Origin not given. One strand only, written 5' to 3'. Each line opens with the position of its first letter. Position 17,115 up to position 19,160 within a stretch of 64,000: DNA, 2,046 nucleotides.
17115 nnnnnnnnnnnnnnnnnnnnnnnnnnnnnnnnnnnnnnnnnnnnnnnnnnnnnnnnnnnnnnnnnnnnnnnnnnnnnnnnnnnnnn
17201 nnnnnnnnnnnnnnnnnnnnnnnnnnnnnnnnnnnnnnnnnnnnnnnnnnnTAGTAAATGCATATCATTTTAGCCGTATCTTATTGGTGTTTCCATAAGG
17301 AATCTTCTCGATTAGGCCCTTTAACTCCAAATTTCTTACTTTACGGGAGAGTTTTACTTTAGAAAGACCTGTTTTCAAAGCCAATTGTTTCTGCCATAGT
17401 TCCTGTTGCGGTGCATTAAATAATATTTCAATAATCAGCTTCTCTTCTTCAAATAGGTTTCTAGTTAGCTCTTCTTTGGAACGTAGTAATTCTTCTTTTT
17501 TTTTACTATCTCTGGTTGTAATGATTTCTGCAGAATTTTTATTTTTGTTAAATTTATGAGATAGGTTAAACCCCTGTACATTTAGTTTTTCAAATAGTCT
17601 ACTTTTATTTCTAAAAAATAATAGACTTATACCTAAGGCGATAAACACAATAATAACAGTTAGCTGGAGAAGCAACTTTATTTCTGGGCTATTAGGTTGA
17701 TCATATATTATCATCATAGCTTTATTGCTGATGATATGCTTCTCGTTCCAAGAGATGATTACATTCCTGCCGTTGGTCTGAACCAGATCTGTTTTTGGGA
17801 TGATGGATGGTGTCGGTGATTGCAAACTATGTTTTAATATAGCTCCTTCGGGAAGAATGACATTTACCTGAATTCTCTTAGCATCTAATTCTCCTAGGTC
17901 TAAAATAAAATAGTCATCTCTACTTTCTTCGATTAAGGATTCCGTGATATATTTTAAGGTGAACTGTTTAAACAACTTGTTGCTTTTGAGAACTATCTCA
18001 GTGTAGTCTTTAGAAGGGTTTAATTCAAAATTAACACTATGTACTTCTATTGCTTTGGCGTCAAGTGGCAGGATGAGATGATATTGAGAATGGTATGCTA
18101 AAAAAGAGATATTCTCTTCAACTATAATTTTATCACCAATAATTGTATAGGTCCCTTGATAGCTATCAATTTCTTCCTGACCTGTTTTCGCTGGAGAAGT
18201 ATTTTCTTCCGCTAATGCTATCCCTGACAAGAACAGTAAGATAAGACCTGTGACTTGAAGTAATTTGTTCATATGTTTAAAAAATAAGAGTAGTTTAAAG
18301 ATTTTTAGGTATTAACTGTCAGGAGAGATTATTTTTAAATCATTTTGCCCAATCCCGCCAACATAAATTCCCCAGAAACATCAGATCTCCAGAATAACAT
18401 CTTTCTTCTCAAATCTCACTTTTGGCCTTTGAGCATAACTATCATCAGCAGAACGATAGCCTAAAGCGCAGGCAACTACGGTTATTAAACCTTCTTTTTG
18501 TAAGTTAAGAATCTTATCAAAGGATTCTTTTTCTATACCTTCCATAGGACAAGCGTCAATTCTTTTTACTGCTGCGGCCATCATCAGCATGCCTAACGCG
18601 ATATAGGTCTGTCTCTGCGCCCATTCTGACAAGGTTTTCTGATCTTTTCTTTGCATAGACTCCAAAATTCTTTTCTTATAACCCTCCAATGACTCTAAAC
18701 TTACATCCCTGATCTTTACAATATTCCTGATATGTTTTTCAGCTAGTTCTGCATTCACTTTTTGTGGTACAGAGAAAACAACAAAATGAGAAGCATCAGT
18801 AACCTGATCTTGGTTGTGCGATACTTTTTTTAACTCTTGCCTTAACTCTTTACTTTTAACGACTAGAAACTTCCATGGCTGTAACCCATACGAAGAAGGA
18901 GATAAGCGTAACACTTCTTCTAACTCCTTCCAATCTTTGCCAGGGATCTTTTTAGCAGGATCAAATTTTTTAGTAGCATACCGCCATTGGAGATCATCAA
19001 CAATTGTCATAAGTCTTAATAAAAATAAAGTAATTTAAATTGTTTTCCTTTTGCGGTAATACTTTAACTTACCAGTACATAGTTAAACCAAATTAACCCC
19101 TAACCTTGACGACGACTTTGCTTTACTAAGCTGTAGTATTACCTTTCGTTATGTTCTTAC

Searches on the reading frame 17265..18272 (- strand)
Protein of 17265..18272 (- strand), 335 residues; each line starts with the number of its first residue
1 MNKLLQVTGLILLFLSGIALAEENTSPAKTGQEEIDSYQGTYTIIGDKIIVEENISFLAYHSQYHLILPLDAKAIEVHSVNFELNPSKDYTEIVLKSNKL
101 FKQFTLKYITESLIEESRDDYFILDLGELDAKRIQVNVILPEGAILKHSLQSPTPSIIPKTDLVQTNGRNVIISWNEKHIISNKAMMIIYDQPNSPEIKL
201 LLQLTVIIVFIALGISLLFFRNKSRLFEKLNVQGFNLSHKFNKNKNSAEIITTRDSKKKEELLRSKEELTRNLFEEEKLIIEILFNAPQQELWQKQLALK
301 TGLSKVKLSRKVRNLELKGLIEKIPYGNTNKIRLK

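Call 61: search_protein_families(library=pfam, proteins=[window:17265-18272:-], max_evalue=0.0001)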
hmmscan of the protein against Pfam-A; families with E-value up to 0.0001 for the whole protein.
window:17265-18272:- (335 aa): 1 family
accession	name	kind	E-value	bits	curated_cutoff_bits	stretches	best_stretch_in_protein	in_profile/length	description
PF24034.1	DUF7343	-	1.9e-07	31.2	27.6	1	292-334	19-61/62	Domain of unknown function (DUF7343)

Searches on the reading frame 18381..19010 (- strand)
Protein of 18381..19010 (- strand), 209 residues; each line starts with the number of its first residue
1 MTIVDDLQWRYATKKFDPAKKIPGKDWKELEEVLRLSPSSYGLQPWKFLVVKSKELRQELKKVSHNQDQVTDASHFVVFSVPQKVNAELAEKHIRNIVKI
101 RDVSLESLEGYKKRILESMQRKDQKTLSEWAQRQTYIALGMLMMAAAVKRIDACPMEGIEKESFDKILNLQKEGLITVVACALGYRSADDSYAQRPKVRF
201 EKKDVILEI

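Call 61: search_protein_families(library=pfam, proteins=[window:18381-19010:-], max_evalue=0.0001)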
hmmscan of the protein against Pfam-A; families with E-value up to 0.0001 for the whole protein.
window:18381-19010:- (209 aa): 1 family
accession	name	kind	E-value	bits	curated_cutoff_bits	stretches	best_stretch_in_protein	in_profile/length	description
PF00881.29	Nitroreductase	-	5.6e-25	88.9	23.5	1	8-185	2-167/167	Nitroreductase family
